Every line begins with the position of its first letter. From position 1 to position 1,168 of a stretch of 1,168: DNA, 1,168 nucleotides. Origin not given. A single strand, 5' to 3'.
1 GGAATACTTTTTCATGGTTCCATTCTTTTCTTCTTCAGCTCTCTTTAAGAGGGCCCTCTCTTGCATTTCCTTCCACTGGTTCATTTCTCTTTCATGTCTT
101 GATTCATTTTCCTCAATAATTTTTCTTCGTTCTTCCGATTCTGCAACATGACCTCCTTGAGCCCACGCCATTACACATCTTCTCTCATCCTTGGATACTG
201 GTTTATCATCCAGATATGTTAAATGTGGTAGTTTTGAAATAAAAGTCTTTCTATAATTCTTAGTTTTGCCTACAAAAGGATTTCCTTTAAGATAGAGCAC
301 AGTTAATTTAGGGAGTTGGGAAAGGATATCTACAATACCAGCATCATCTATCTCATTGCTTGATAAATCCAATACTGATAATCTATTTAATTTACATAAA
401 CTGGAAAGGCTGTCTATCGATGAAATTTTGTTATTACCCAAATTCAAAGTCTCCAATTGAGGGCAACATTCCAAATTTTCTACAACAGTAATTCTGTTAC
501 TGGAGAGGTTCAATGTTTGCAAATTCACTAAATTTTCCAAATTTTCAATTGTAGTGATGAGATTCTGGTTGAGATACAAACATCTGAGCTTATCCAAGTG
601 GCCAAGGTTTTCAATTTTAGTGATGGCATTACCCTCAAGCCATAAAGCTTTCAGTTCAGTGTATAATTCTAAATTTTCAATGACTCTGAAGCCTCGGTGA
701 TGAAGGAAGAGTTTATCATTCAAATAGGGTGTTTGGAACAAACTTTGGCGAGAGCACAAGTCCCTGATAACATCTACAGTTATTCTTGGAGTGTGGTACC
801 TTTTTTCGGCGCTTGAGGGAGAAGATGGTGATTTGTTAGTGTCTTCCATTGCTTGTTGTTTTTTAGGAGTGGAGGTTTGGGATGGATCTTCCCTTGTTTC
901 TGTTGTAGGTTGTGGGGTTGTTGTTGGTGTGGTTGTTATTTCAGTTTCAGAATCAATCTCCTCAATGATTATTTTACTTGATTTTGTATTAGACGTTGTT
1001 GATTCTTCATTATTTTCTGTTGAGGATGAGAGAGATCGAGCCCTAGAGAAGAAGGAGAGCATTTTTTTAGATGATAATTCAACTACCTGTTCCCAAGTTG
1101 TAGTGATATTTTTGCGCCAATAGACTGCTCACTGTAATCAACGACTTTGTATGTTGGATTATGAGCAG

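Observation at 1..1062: The window is a eukaryotic cilia/flagella gene (DNAAF1/ODA7-like dynein-arm assembly factor), not a prokaryotic locus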

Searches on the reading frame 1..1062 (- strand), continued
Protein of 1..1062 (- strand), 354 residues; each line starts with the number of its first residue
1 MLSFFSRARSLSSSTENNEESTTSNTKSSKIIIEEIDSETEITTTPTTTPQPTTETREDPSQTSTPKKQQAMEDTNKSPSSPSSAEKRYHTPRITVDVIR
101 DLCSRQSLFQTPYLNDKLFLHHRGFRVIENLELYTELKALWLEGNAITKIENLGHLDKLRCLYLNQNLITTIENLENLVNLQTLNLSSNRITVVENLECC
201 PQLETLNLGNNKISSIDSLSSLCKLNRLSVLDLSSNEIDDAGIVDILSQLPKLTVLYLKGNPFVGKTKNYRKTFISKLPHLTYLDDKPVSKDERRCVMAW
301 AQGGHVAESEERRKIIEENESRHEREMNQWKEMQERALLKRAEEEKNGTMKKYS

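Call 45: fold_search(model_id=the predicted structure, library=pdb)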
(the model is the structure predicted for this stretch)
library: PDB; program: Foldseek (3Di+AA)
matches with E <= 10: 1073; with E <= 0.001: 677
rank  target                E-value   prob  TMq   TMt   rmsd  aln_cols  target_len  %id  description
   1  6mky_B                1.3e-13  1.00  0.32  0.42   8.0       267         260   26  Human SDS22 (released 2018-12-12)
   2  8glv_Em               2.3e-13  1.00  0.45  0.31  15.2       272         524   26  96-nm repeat unit of doublet microtubules from Chlamydomonas reinhardtii flagella (released 2023-05-31)
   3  8u5g_B                2.5e-13  1.00  0.27  0.32   7.8       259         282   28  Crystal structure of the co-expressed SDS22:PP1:I3 complex (released 2023-12-06)
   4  6mky_A                4.6e-13  1.00  0.44  0.58   2.9       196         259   30  Human SDS22 (released 2018-12-12)
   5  6hkw_A                7.9e-13  1.00  0.47  0.54   2.6       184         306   33  Crystal structure of human SDS22 (released 2019-01-30)
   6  6obn_D                8.8e-13  1.00  0.46  0.58   1.6       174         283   34  The crystal structure of coexpressed SDS22:PP1 complex (released 2019-09-18)
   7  6obp_C                1.5e-12  1.00  0.45  0.56   1.6       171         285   34  Reconstituted PP1 holoenzyme (released 2019-09-18)
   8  6obn_C                1.8e-12  1.00  0.47  0.58   1.6       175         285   34  The crystal structure of coexpressed SDS22:PP1 complex (released 2019-09-18)
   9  9y6s_8C               2.0e-12  1.00  0.44  0.30  10.9       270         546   25  96-nm repeat of the Leishmania tarentolae doublet microtubule (released 2025-12-17)
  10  6l4p_A                2.1e-12  1.00  0.42  0.70   3.5       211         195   33  Crystal structure of the complex between the axonemal outer-arm dynein light chain-1 and microtubule binding domain of (released 2020-02-19)
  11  5yxm                  5.5e-12  1.00  0.42  0.71   3.4       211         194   33  Crystal structure of Chlamydomonas Outer Arm Dynein Light Chain 1 (released 2018-03-14)
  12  9e5c_1i               2.9e-11  1.00  0.41  0.28  14.3       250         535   28  Cryo-EM structure of 96 nm repeat of microtubule doublet from T. brucei flagellum (released 2025-03-12)
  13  9ijj_4O               4.0e-11  1.00  0.48  0.36   2.1       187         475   32  In situ structure of the central apparatus in mouse sperm axoneme. (released 2025-06-04)
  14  9d2f_B                4.5e-11  1.00  0.46  0.56   6.8       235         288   26  3D structure and atomic model of RS3 of mouse respiratory cilia (released 2025-08-13)
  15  9qr5                  5.8e-11  1.00  0.45  0.45   2.7       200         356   27  InlB392_V333E: V333E variant of Listeria monocytogenes InlB (internalin B) residues 36-392 (released 2025-11-26)
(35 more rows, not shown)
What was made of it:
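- The nearest solved folds are SDS22, DRC3 and dynein light chain LC1 (call 45).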

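Call 49: find_related_loci(query=window:1-1062:-, collection=viral_contigs, flank=2000)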
Query window:1-1062:- (354 aa) in viral_contigs; peptide patterns used: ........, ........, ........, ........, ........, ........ (x = any residue, [..] = any of these).
11 stretches matched a pattern, but none encodes a relative of the query by tblastn (E <= 1e-3).
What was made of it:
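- No relative was found in 2.9 million viral contigs (call 49).
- Tried and rejected: In viral contigs there was none (call 49).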

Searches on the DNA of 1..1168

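Call 50: search_rna_families(source=window, threshold=gathering)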
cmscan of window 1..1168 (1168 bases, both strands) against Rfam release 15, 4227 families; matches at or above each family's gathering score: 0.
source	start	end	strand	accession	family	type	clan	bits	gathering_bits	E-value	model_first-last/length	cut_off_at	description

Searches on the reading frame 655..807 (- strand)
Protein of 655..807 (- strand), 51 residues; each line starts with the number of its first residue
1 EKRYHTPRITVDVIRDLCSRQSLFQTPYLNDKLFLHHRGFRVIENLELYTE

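Call 48: search_solved_structures(query=window:655-807:-, max_evalue=10, show_alignments=3)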
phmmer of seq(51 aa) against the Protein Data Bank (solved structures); distinct sequences matched with E-value up to 10: 4.
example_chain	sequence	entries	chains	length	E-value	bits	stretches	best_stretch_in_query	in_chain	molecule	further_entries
1oey_J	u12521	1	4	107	0.62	13.9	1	8-41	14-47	NEUTROPHIL CYTOSOL FACTOR 4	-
3ck6_A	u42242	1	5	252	1.2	13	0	4-45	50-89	Putative membrane transport protein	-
6mky_A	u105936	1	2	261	3.7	11.5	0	32-47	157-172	Protein phosphatase 1 regulatory subunit 7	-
6obn_C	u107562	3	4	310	4.1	11.3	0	32-47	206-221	Protein phosphatase 1 regulatory subunit 7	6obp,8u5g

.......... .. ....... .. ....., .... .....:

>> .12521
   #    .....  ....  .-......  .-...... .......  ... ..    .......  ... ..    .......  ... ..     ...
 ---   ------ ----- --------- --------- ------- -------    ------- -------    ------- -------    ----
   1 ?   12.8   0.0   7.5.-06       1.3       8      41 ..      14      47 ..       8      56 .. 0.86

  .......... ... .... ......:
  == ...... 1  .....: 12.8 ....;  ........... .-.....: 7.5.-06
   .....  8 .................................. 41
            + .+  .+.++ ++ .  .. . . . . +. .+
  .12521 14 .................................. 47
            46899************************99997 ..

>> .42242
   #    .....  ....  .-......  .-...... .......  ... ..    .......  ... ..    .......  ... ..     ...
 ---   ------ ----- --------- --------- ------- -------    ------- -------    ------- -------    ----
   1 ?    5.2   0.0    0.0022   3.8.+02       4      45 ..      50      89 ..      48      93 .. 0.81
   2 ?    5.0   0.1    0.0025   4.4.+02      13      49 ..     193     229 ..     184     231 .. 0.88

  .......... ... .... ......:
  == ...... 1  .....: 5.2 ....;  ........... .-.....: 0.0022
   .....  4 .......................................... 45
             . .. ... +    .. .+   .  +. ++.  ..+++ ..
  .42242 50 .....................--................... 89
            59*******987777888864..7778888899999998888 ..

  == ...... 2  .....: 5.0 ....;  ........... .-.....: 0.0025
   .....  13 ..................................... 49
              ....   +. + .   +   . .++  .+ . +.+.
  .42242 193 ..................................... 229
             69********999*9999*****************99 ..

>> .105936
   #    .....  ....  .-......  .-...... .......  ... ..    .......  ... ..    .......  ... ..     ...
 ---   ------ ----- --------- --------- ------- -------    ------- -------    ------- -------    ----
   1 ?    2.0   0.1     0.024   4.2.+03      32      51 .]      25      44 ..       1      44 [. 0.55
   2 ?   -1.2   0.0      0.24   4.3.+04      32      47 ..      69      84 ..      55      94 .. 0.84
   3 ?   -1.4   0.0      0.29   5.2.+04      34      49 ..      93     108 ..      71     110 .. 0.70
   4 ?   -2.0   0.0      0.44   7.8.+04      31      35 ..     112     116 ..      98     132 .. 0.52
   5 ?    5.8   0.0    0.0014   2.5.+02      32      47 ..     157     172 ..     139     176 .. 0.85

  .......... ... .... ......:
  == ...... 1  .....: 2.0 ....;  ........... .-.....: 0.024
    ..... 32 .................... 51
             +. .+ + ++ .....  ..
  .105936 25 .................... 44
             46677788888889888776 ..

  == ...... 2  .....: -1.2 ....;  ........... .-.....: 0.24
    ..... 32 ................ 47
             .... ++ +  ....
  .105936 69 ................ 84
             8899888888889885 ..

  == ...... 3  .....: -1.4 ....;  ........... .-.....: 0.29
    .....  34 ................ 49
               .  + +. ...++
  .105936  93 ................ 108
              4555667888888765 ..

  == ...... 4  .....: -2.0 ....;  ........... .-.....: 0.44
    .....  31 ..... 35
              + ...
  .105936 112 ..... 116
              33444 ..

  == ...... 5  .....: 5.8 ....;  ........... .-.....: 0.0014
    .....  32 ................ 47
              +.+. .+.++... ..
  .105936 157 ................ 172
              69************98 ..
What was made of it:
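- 655..798 (-): Residues 89-136: DNAAF1-specific N-terminal block (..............................) with a capping helix and the first beta-strand of the solenoid. On its own the block has no significant match in the PDB (call 48).
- On DNAAF1 / LRRC50 / ODA7: Alone it has no significant PDB match (call 48).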

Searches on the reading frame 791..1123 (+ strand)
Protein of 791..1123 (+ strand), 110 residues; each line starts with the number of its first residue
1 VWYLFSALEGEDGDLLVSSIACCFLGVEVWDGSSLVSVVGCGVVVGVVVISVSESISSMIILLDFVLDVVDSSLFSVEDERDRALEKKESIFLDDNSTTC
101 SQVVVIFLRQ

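Call 52: search_protein_families(library=pfam, proteins=[window:791-1123:+], max_evalue=1)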
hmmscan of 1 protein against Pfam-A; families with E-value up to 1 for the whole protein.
window:791-1123:+ (110 aa): 0 families
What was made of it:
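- Tried and rejected: The 110-aa + strand ORF at 791-1123 has no Pfam match (call 52).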
